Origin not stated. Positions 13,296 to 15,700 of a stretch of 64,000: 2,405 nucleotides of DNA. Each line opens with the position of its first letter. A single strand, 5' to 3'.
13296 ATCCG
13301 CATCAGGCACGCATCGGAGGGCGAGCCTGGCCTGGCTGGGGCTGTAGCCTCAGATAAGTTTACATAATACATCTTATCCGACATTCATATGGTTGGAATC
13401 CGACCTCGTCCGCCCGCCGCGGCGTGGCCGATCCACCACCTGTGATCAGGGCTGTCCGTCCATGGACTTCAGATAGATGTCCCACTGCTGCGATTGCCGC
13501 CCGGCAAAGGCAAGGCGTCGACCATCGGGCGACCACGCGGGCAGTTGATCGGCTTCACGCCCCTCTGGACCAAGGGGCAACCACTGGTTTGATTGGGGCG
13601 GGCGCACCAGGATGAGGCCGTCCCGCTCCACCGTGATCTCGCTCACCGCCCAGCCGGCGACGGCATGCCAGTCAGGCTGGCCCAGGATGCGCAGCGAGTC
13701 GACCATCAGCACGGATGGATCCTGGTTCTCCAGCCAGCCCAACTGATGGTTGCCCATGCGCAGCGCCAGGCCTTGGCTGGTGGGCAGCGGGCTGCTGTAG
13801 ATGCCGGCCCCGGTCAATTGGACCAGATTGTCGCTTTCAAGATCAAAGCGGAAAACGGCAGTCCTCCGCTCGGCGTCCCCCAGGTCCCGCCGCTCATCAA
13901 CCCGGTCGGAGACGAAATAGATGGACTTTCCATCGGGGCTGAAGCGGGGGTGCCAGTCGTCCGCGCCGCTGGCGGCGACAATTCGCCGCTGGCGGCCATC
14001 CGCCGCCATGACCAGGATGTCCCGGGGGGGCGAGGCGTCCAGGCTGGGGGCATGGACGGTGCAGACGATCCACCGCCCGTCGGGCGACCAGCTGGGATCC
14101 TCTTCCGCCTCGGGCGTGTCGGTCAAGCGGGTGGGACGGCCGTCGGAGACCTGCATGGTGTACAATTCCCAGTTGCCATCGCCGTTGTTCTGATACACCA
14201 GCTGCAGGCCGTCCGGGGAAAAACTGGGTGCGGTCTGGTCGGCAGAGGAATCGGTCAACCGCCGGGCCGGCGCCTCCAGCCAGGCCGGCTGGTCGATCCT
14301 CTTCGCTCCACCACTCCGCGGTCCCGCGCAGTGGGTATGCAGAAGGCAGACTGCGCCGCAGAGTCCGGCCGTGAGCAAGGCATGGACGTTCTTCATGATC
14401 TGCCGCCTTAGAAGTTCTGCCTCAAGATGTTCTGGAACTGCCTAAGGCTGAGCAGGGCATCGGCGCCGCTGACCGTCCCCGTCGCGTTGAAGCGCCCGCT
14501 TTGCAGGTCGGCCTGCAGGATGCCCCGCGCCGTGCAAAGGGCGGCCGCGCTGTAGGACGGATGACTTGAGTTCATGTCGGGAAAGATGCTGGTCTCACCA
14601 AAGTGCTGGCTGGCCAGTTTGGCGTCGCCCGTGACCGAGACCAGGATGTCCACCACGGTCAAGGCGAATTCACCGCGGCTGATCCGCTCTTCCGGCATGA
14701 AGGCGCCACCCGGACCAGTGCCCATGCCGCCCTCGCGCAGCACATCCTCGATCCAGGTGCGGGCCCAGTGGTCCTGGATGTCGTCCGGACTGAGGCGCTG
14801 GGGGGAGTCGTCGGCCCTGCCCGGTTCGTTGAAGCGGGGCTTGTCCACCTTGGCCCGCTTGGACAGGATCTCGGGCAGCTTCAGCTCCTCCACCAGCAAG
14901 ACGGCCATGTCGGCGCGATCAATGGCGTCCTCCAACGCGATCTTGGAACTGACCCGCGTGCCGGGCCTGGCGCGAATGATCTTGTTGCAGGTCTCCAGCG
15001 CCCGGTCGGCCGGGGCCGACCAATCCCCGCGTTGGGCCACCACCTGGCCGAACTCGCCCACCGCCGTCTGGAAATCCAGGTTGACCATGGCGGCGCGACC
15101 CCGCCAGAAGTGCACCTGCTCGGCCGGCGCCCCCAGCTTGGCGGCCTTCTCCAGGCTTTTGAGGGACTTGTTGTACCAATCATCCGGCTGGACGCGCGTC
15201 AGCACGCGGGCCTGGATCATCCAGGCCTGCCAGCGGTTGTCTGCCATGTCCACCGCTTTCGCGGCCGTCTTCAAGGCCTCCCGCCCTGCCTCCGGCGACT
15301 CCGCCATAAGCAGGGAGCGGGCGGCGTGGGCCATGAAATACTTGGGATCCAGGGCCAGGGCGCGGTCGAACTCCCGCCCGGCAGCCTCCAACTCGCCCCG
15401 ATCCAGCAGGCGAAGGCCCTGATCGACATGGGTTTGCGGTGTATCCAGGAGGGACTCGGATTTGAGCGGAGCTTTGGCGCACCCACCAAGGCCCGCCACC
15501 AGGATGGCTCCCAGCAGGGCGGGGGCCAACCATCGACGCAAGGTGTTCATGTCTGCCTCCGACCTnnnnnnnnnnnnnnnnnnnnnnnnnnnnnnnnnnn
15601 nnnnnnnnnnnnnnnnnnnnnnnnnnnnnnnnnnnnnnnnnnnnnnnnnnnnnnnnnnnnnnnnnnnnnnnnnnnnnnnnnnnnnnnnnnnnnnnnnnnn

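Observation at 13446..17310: Four co-directional secreted envelope proteins form an uncharacterised module: FecR-domain protein, LPP20-like protein, TPR+SLH lipoprotein, TolB-like propeller.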

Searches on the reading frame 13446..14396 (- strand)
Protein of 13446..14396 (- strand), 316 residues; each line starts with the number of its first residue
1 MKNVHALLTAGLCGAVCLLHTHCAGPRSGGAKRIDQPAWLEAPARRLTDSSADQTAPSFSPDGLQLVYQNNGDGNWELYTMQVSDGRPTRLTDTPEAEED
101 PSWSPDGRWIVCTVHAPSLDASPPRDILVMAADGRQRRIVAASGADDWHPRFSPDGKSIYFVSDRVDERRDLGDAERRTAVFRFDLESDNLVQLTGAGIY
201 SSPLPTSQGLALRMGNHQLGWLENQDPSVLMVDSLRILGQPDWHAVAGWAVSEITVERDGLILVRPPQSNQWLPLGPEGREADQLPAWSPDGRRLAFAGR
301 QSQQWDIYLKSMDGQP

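Call 9: search_protein_families(library=pfam, proteins=[window:13446-14396:-], max_evalue=1)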
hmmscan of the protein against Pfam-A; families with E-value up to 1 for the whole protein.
window:13446-14396:- (316 aa): 7 families
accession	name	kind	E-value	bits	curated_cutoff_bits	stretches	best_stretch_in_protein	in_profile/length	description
PF07676.18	PD40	-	1.8e-34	117.4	20.9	4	45-79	2-37/38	WD40-like Beta Propeller Repeat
PF00930.27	DPPIV_N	-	3e-07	30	22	2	46-96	37-83/354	Dipeptidyl peptidase IV (DPP IV) N-terminal region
PF14583.12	Pectate_lyase22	-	0.035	13.3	30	0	58-93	42-77/386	Oligogalacturonate lyase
PF25174.1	Beta-prop_THOC3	-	0.048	13.1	305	0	58-117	95-151/272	THOC3 beta-propeller domain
PF00400.38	WD40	-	0.054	14.5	27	0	102-112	18-28/39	WD domain, G-beta repeat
PF10584.14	Proteasome_A_N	-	0.27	11.4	27.7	0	288-293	8-13/23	Proteasome subunit A N-terminal signature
PF12019.13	GspH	-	0.76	10.7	21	0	83-156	17-81/108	Type II transport protein GspH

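Call 10: search_protein_families(library=ncbifam, proteins=[window:13446-14396:-], max_evalue=1)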
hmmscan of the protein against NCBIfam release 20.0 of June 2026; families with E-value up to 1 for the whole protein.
window:13446-14396:- (316 aa): 8 families
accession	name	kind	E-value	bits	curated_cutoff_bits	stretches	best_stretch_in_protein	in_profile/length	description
TIGR02800.1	propeller_TolB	equivalog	8.2e-29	100.8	343.15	3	50-111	233-294/418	Tol-Pal system beta propeller repeat protein TolB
NF002183.0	PRK01029.1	equivalog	9.5e-19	67.7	405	3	42-111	271-342/429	Tol-Pal system protein TolB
NF033523.0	lasso_peptidase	equivalog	1.5e-12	47.1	400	2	51-117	87-153/638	Atxe2 family lasso peptide isopeptidase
NF053518.1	DipepPtdsDpp5Prph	equivalog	5e-09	35.2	900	2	57-165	17-126/655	dipeptidyl-peptidase Dpp5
NF053607.1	CHU_0125_OmpA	equivalog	0.00054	18.6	620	0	147-167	276-296/639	CHU_0125 family OmpA-like outer membrane integrity protein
TIGR04275.1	beta_prop_Msarc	repeat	0.0014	18.4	85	1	46-81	3-36/40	beta-propeller repeat protein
NF003124.0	PRK04043.1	equivalog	0.031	13.1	428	2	138-164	362-387/419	Tol-Pal system protein TolB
NF052230.1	T9SS_PorE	exception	0.081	11.2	600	1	145-165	279-299/648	PorE family type IX secretion system protein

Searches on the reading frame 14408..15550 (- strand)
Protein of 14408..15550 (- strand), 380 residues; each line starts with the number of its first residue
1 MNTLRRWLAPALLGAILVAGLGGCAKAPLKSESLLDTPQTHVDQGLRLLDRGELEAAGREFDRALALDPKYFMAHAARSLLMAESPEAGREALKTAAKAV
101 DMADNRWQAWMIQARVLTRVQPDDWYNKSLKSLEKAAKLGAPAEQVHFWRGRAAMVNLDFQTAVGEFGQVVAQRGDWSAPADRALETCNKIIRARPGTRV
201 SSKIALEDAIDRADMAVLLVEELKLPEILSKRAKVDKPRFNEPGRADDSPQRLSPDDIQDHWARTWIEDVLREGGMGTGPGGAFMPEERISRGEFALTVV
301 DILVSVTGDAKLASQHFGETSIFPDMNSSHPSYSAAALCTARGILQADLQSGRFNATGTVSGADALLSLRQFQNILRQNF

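Call 9: search_protein_families(library=pfam, proteins=[window:14408-15550:-], max_evalue=1)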
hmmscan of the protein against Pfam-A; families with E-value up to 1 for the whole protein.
window:14408-15550:- (380 aa): 7 families
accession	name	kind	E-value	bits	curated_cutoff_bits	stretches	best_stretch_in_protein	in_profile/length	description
PF00395.25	SLH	-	1e-07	32.3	20.8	2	256-296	3-44/44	S-layer homology domain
PF07719.23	TPR_2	-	5.1e-06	26.6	27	1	40-71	3-34/34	Tetratricopeptide repeat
PF13414.12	TPR_11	-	1.4e-05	25.1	26.8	1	45-78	1-34/42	TPR repeat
PF13432.12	TPR_16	-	2e-05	25.4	32.7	1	43-80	2-39/65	Tetratricopeptide repeat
PF14559.12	TPR_19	-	0.065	14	25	1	48-109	1-63/68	Tetratricopeptide repeat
PF13428.12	TPR_14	-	0.55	11.5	23.5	1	44-75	7-38/44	Tetratricopeptide repeat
PF13371.12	TPR_9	-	0.71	10.4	35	0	42-81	33-72/73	Tetratricopeptide repeat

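Call 10: search_protein_families(library=ncbifam, proteins=[window:14408-15550:-], max_evalue=1)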
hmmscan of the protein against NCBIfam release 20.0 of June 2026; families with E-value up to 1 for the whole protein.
window:14408-15550:- (380 aa): 7 families
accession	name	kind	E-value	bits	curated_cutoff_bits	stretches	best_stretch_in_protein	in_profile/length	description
TIGR02521.1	type_IV_pilW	equivalog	1.7e-06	27.8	154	1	17-105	5-97/234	type IV pilus biogenesis/stability protein PilW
NF033762.1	social_mot_Tgl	equivalog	2.7e-06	26.9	225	1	16-105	11-98/252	social motility TPR repeat lipoprotein Tgl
TIGR02917.1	PEP_TPR_lipo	equivalog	0.0002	19.4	312.2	1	38-99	465-525/899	XrtA/PEP-CTERM system TPR-repeat protein PrsT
NF040959.1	MamA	equivalog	0.015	14.8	200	1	49-102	150-202/204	magnetosome protein MamA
NF001468.0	PRK00325.1-3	equivalog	0.049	12.7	711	1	2-99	3-96/373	mannuronate-specific alginate lyase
NF008753.0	PRK11788.1-1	equivalog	0.087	11.9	395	1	72-195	139-265/389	lipopolysaccharide assembly protein LapB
TIGR02552.1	LcrH_SycD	equivalog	0.092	12.5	104.8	1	52-109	66-124/136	SycD/LcrH family type III secretion system chaperone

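Call 47: search_solved_structures(query=window:14408-15550:-, max_evalue=1)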
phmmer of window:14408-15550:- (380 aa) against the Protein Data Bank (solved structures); distinct sequences matched with E-value up to 1: 14.
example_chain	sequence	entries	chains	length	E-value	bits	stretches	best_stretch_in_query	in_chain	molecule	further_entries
6bt4_A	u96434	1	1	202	0.018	17.3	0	254-311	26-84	S-layer protein sap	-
3pyw_A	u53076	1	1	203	0.023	17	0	254-311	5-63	S-layer protein sap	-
5lfm_A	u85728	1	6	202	0.034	16.4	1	37-172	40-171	Magnetosome protein MamA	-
5lfl_A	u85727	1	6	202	0.036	16.3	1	37-172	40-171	Magnetosome protein MamA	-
4xi0_A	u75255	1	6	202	0.036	16.3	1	37-172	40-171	Magnetosome protein MamA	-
1xnf_A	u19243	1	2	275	0.19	13.9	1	36-82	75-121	Lipoprotein nlpI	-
5wql_B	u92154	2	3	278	0.19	13.9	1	36-82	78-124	Lipoprotein NlpI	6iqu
6iqq_A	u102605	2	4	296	0.22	13.7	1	36-82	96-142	Lipoprotein NlpI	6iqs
8xud_A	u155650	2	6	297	0.22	13.7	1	36-82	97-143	Lipoprotein NlpI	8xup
2fi7_A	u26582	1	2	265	0.25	13.5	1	26-85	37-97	type 4 fimbrial biogenesis protein PilF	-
2ho1_A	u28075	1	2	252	0.29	13.3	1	27-85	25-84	Type 4 fimbrial biogenesis protein PilF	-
5fzq_A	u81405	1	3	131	0.7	12.1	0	48-107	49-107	DESIGNED TPR PROTEIN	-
5fzr_A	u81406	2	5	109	0.74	12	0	48-105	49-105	DESIGNED TPR PROTEIN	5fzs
3r9a_B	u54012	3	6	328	0.97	11.6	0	33-102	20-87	Peroxisomal targeting signal 1 receptor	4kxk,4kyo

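Call 49: find_homologous_proteins(query=window:14408-15550:-)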
Query window:14408-15550:- (380 aa): 60 proteins with E <= 0.001 among 8000 candidates.
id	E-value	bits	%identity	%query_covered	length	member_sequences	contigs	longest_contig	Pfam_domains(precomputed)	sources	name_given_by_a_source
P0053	1.5e-249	845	100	100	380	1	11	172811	PF13414.13,PF13432.13,PF00395.26,PF07719.24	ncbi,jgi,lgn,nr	ncbi:MAG: hypothetical protein Q8O14_05425 [bacterium]|jgi:hypothetical protein|nr:hypothetical prot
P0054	1.7e-189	647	76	100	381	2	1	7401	PF00395.26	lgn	-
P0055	3.6e-186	637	76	97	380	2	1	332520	PF00395.26,PF07719.24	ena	-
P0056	4.8e-184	630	75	100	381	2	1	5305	PF00395.26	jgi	jgi:tetratricopeptide (TPR) repeat protein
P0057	2.9e-183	627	76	93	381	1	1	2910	PF00395.26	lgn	-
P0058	1.0e-181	622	73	100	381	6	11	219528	PF00395.26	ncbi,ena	-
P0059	4.8e-181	620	73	100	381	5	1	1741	PF13414.13,PF13432.13,PF00395.26,PF07719.24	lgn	-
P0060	5.2e-181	620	73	100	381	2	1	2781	PF00395.26,PF07719.24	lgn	-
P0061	2.9e-178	611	73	97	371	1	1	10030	PF00395.26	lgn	-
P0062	9.1e-177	606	73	96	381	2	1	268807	PF13432.13,PF00395.26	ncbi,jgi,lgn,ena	ncbi:MAG: S-layer homology domain-containing protein [Candidatus Delongbacteria bacterium]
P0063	9.3e-142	490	61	94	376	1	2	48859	PF00395.26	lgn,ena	-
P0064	3.2e-131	456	57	99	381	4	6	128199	PF13414.13,PF00515.35,PF13432.13,PF00395.26,PF07719.24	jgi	-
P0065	5.5e-127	442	54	97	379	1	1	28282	PF00395.26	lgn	-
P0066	1.3e-120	421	53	99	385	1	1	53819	PF13432.13,PF00395.26,PF07719.24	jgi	jgi:tetratricopeptide (TPR) repeat protein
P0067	1.3e-112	395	52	94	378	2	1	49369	PF00395.26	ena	-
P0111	1.4e-10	59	34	34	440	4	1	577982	PF14559.13,PF13431.13,PF13414.13,PF13371.13,PF00515.35,PF13424.13,PF13432.13,PF13428.13,PF00395.26,PF07719.24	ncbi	ncbi:MAG: tetratricopeptide repeat protein [Vicinamibacterales bacterium]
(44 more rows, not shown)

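Call 59: predict_structure(alignment_id=A2)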
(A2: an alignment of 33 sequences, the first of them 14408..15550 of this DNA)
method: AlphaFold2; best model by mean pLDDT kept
length: 380 residues; sequences in the alignment: 33
mean_pLDDT: 91.9   pTM: 0.84
mean pLDDT of the five models: 91.9, 91.1, 90.0, 90.0, 89.5
residues with pLDDT >= 90: 306; 70-90: 48; 50-70: 25; < 50: 1
segments of 3 or more residues with pLDDT < 50: none
pLDDT, mean of each block of 10 residues (from residue 1): 66 78 72 93 96 97 96 97 95 97 96 98 98 98 98 98 98 96 98 97 97 98 93 69 66 84 96 90 95 97 92 92 95 96 94 96 97 86
secondary structure, 60 per line:
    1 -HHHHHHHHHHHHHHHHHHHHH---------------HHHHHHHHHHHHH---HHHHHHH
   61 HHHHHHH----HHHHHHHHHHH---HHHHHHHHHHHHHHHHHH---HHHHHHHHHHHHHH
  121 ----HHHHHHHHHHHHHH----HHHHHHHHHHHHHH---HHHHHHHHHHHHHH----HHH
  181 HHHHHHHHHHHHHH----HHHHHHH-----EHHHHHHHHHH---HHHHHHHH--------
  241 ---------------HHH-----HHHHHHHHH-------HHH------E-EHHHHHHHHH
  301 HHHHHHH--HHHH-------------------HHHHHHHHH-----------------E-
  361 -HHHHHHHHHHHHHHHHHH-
elements in order: H2-22 H38-50 H54-67 H72-82 H86-103 H107-120 H125-138 H143-156 H160-173 H178-194 H199-205 H212-221 H225-232 H264-272 H292-307 H310-313 H333-341 H362-379

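Call 92: find_encoding_contigs(protein=P0053, flank=3000, max_places=3)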
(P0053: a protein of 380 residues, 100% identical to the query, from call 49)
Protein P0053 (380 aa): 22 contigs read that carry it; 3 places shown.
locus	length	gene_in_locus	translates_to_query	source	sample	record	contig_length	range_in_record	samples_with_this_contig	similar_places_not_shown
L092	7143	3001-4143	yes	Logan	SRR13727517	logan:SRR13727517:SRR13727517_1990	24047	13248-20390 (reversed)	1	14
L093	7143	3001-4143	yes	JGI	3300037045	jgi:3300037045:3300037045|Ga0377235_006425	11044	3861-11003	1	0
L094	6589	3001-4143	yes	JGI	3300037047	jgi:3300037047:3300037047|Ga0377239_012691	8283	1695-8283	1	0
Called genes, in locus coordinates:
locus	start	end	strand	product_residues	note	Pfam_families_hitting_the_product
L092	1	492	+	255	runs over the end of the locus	PF03793:PASTA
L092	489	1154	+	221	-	PF00834:Ribul_P_3_epim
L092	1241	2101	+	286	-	-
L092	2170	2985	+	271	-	-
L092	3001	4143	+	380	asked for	PF07719:TPR_2 (faint), PF13414:TPR_11 (faint), PF13432:TPR_16 (faint), PF00395:SLH (faint)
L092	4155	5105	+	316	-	PF00930:DPPIV_N (faint), PF26549:Tricorn_N, PF07676:PD40, PF26550:Tricorn_2nd, PF07676:PD40 (weak)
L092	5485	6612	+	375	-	PF02690:Na_Pi_cotrans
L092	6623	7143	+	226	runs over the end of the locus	PF01895:PhoU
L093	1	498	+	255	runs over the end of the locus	PF03793:PASTA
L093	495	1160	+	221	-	PF00834:Ribul_P_3_epim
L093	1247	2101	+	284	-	PF04773:FecR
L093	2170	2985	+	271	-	-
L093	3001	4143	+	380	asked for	PF07719:TPR_2 (faint), PF13414:TPR_11 (faint), PF13432:TPR_16 (faint), PF00395:SLH (faint)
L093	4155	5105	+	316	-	PF00930:DPPIV_N (faint), PF26549:Tricorn_N, PF07676:PD40, PF26550:Tricorn_2nd, PF07676:PD40 (weak)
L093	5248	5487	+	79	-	-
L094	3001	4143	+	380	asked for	PF07719:TPR_2 (faint), PF13414:TPR_11 (faint), PF13432:TPR_16 (faint), PF00395:SLH (faint)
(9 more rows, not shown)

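Call 93: find_encoding_contigs(protein=P0111, flank=6000, max_places=1)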
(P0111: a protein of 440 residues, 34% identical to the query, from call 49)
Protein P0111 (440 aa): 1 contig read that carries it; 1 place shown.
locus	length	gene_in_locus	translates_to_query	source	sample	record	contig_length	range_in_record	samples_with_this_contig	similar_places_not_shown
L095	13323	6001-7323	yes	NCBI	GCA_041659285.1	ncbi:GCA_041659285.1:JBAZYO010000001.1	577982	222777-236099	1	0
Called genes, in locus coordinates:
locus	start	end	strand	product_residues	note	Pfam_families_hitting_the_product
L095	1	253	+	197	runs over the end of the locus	-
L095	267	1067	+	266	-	PF01887:SAM_HAT_N, PF20257:SAM_HAT_C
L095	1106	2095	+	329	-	PF03320:FBPase_glpX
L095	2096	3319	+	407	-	PF07690:MFS_1, PF00083:Sugar_tr (faint), PF12832:MFS_1_like (faint), PF05977:MFS_3 (weak), PF07690:MFS_1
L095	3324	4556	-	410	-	-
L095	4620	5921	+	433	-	PF13167:GTP-bdg_N, PF02492:cobW (faint), PF19275:HflX_C (faint), PF16360:GTP-bdg_M, PF03193:RsgA_GTPase (faint), PF00009:GTP_EFTU (faint), PF01926:MMR_HSR1, PF02421:FeoB_N, +1 more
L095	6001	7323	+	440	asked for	PF13371:TPR_9 (faint), PF13424:TPR_12 (faint), PF00515:TPR_1 (faint), PF07719:TPR_2 (faint), PF13428:TPR_14 (faint), PF14559:TPR_19 (faint), PF13431:TPR_17 (faint), PF13432:TPR_16 (weak), +2 more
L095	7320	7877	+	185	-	PF01066:CDP-OH_P_transf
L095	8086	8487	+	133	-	-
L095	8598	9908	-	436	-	PF00270:DEAD, PF04851:ResIII, PF00271:Helicase_C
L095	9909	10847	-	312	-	PF01073:3Beta_HSD (weak), PF01370:Epimerase, PF02719:Polysacc_synt_2 (faint), PF04321:RmlD_sub_bind (weak), PF07993:NAD_binding_4 (faint), PF16363:GDP_Man_Dehyd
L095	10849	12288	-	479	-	PF13727:CoA_binding_3, PF17836:PglD_N (weak), PF02397:Bac_transf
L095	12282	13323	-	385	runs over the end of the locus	PF20706:GT4-conflict (weak), PF00534:Glycos_transf_1, PF13692:Glyco_trans_1_4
